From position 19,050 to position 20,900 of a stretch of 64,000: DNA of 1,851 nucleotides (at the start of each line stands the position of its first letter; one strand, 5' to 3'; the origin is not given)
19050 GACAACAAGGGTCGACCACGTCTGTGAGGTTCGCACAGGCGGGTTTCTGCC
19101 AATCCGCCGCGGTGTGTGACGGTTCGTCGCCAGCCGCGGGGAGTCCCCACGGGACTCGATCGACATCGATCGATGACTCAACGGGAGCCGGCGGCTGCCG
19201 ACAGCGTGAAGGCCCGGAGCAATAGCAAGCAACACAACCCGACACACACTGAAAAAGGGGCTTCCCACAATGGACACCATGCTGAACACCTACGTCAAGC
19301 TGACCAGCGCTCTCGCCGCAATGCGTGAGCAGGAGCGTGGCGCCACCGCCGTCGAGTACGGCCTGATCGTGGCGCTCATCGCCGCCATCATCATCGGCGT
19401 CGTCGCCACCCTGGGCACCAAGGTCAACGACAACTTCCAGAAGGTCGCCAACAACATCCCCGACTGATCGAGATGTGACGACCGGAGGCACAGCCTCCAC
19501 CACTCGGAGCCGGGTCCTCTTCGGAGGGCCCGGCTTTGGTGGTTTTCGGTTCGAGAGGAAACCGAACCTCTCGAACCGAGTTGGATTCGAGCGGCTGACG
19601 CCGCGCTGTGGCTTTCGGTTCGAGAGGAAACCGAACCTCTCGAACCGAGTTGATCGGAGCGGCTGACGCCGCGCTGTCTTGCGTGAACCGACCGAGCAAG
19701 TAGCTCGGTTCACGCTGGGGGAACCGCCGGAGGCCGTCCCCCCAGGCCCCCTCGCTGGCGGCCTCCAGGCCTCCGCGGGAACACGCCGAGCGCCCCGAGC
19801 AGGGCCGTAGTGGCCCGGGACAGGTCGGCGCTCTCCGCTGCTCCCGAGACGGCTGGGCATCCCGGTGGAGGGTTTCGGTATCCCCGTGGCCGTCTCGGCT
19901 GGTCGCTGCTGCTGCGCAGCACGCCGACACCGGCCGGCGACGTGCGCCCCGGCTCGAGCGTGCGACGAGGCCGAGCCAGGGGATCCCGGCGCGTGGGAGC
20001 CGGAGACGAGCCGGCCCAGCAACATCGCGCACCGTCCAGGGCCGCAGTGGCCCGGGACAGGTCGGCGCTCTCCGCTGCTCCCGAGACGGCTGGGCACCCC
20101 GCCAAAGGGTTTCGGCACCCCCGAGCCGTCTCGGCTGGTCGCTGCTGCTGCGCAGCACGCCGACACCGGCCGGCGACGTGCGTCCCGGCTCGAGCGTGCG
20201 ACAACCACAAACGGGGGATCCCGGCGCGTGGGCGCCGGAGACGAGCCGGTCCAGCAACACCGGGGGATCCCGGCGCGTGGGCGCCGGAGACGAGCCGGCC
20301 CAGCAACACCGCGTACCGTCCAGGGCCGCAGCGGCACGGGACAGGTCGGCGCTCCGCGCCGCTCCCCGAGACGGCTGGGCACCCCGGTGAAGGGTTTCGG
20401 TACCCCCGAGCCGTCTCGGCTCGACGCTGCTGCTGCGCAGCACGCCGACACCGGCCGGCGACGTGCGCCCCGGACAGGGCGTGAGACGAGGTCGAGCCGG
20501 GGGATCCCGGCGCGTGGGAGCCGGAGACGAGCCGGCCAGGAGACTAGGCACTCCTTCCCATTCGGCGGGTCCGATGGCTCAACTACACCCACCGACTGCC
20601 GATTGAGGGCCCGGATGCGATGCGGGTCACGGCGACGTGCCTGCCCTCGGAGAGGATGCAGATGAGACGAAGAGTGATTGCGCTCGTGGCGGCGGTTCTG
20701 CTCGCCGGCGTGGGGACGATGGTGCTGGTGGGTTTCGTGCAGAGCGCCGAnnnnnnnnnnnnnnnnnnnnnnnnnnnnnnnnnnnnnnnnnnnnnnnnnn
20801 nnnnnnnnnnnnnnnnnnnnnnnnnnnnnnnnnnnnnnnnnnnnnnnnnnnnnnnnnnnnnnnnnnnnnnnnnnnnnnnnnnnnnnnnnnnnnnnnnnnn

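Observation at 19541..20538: About 1-kb composite structured repeat element between the flp pilin gene and the tad assembly genes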

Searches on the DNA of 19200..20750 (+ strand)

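Call 5: search_rna_families(source=window, start=19200, end=20750, threshold=evalue, max_evalue=10, show_alignments=3)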
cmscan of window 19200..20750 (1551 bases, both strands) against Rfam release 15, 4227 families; matches with E-value up to 10: 11.
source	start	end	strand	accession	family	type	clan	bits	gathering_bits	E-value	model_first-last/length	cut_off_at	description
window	20182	20252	-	RF02238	asX4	Gene; sRNA;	-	25.1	100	0.00012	56-130/309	no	Xanthomonas sRNA asX4/Xoo4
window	19589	19611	+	RF01722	Pyrobac-1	Gene; sRNA;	-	20.5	40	0.88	22-44/60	no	Pyrobac-1 RNA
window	19720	19755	-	RF03446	mir-2954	Gene; miRNA;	-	19.4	96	1.1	1-63/63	no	mir-2954 microRNA precursor family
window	20658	20750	+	RF04159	MIR1437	Gene; miRNA;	-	17.1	168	7.2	1-93/192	3'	MIR1437 microRNA precursor family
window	19361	19510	-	RF01528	CC3513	Gene; sRNA;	-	16.4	40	3.8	1-176/176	no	caulobacter sRNA CC3513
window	20217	20279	-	RF00014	DsrA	Gene; sRNA;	-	15.2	60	9.4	1-85/85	no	DsrA RNA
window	20473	20528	-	RF02238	asX4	Gene; sRNA;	-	14.5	100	0.23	66-120/309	no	Xanthomonas sRNA asX4/Xoo4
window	19552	19586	+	RF02914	DUF805b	Cis-reg;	CL00115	13.9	35.6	1.3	1-35/35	no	DUF805b RNA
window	19381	19398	-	RF01276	sR53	Gene; snRNA; snoRNA; CD-box;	-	12.4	49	6.9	1-60/60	no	Small nucleolar RNA sR53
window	19384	19398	-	RF01152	sR1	Gene; snRNA; snoRNA; CD-box;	-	11.9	45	4.3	1-57/57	no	Small nucleolar RNA sR1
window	19374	19398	-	RF01126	sR41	Gene; snRNA; snoRNA; CD-box;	-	11.6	54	9.9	1-53/53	no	Small nucleolar RNA sR41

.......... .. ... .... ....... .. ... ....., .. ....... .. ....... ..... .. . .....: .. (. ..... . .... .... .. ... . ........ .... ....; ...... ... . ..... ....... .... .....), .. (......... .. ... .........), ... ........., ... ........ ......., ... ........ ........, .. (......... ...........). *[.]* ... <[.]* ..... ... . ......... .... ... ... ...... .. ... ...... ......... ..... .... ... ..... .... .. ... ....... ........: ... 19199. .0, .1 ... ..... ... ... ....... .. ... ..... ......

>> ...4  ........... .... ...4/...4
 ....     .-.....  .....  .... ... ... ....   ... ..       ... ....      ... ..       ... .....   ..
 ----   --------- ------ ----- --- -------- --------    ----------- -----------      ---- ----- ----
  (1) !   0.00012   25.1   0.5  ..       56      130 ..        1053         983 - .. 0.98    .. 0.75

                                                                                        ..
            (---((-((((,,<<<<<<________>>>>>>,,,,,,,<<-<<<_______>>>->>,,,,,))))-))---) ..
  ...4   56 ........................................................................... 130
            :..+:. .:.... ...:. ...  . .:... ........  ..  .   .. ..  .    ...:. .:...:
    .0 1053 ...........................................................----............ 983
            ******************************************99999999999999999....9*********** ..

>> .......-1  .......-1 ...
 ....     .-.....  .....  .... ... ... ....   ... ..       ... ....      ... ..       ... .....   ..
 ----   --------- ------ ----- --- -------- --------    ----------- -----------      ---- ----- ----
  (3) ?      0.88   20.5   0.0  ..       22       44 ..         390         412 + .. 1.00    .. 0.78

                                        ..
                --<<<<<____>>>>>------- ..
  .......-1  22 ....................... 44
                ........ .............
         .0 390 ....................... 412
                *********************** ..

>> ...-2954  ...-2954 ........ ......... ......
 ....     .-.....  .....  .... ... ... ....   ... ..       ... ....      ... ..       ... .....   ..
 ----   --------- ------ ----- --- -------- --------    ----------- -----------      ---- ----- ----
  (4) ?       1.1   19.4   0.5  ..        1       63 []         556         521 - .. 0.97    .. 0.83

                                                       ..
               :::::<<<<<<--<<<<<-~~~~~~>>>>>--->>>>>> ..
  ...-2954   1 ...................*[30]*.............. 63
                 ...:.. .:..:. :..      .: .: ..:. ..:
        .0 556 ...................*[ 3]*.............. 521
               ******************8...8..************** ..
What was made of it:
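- On Any curated RNA family (Rfam 15): The best sub-threshold hit is asX4 at 25 bits against a gathering score of 100 (call 5).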

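Call 81: search_dna_similar(query=window:19541-20260:+, collection=plasmids, mode=distant, max_evalue=0.001, max_rows=10)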
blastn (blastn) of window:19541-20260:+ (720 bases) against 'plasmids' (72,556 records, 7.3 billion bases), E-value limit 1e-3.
No match.

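Call 82: search_dna_similar(query=window:19541-20260:+, collection=phages, mode=distant, max_evalue=0.001, max_rows=10)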
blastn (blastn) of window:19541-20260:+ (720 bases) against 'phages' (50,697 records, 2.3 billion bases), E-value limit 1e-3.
No match.

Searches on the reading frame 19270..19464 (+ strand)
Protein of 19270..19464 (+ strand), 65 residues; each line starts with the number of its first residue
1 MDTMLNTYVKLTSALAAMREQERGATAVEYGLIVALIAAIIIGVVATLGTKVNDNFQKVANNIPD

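Call 34: search_protein_families(library=pfam, proteins=[window:19270-19464:+], max_evalue=0.01)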
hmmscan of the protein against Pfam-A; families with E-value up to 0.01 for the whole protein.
window:19270-19464:+ (65 aa): 2 families
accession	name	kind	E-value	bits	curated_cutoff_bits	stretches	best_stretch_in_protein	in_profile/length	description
PF04964.19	Flp_Fap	-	1.2e-16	60.6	32.2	1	21-62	4-45/46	Flp/Fap pilin component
PF09990.14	DUF2231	-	0.0052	17.3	26.4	1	9-55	84-132/139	Predicted membrane protein (DUF2231)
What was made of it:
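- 19270..19467 (+): flp (Flp/Fap pilin, 65 aa), the gene upstream of copy A. Pfam PF04964, E = 1.2e-16 (call 34).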

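Call 42: find_encoding_contigs(protein=window:19270-19464:+, flank=10000, max_places=6)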
Protein window:19270-19464:+ (65 aa): no gene with exactly this product is on record in the collection.

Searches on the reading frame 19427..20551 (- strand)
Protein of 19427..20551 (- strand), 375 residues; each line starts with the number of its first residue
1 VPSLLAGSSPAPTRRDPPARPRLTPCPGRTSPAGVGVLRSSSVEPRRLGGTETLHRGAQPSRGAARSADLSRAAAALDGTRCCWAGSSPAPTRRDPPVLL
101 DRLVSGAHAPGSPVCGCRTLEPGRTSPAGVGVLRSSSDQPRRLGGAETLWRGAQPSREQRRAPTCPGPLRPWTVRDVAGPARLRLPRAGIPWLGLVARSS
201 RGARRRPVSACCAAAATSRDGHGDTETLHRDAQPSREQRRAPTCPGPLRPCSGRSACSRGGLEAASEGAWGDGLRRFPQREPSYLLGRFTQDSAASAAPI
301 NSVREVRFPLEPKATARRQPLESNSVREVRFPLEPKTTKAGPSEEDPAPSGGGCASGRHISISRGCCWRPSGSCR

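Call 91: find_homologous_proteins(query=window:19427-20551:-, max_evalue=0.001)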
Query window:19427-20551:- (375 aa): 4 proteins with E <= 0.001 among 8000 candidates.
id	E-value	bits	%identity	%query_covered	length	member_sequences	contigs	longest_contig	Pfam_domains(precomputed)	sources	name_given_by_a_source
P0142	4.3e-32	130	54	38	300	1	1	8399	-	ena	-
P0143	5.8e-17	80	58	22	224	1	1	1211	-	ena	-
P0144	2.2e-11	62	67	16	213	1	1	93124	-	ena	-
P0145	2.9e-10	58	52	29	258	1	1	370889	-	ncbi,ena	-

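Call 93: find_encoding_contigs(protein=P0145, flank=8000, max_places=2)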
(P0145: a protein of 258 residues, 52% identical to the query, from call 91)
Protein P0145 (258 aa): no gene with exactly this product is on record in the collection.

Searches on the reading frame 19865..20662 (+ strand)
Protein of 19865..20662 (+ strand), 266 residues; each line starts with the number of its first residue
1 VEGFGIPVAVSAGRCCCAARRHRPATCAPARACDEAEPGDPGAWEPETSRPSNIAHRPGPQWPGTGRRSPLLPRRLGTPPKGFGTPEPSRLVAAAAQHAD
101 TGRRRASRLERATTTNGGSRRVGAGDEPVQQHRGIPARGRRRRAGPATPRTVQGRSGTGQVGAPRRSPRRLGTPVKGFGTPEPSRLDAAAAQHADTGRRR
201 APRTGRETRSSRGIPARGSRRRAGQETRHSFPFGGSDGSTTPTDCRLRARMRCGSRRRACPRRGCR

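Call 102: search_protein_representatives(protein=window:19865-20662:+)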
Query: 266 residues. Proteins with E-value up to 0.001 (for the whole library): 4; up to 1e-10: 4; up to 1e-30: 1. The best 4 are listed.
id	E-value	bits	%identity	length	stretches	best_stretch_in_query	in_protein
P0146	2.9e-159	545.6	100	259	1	9-266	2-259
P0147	1.7e-24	103.6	59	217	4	84-133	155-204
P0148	1.4e-23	100.5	55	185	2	65-146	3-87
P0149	1.3e-20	90.8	55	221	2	65-137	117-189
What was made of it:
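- Gene callers have called such ORFs in public assemblies (calls 91, 102).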
